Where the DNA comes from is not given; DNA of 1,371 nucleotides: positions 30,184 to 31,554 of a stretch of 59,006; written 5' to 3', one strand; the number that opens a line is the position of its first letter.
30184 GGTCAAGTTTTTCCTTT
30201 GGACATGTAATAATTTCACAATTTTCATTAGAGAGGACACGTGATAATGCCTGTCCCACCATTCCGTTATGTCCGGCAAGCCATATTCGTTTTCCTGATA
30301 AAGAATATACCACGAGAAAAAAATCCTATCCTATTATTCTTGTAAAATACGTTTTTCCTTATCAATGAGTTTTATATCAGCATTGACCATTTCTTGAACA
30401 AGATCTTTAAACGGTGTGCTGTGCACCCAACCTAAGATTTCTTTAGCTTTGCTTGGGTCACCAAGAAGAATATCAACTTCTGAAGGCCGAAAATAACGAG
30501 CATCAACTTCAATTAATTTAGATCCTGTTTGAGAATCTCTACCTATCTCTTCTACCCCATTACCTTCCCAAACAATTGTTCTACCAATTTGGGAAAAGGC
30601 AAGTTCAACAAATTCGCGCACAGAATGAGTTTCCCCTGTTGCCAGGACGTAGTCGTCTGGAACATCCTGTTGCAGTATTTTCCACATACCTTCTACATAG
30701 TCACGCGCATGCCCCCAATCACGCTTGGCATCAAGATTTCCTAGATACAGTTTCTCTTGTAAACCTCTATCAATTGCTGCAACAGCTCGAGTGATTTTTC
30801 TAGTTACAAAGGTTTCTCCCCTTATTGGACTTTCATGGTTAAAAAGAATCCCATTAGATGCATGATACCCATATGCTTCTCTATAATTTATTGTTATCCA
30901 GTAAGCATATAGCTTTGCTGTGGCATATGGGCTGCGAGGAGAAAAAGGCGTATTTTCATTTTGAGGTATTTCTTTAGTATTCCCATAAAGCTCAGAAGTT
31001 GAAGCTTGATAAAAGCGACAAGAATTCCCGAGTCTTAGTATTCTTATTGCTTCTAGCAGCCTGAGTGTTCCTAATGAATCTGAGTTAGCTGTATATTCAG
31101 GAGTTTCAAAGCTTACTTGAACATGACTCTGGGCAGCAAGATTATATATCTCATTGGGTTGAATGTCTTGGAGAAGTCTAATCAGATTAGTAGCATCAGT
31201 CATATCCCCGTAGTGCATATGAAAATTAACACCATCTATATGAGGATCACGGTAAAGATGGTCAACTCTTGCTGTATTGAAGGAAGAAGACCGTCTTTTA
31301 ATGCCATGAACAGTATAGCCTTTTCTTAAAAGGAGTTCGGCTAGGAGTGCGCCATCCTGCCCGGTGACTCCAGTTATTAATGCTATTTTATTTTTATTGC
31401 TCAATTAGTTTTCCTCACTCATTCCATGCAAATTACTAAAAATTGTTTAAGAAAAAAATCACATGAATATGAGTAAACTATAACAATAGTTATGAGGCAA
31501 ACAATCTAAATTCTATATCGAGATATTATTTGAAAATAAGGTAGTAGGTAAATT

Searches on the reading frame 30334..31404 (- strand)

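Call 65: search_protein_families(library=pfam, proteins=[window:30334-31404:-], max_evalue=0.00001)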
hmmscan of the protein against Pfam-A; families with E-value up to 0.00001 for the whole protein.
window:30334-31404:- (356 aa): 3 families
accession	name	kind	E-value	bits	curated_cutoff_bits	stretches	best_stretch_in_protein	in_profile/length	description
PF16363.11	GDP_Man_Dehyd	-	1.4e-154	515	27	1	9-339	1-332/332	GDP-mannose 4,6 dehydratase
PF01370.27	Epimerase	-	7.6e-74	248.6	20.9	1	8-254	1-239/240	NAD dependent epimerase/dehydratase family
PF04321.23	RmlD_sub_bind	-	2.5e-06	27.2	27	1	9-165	4-130/287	RmlD substrate binding domain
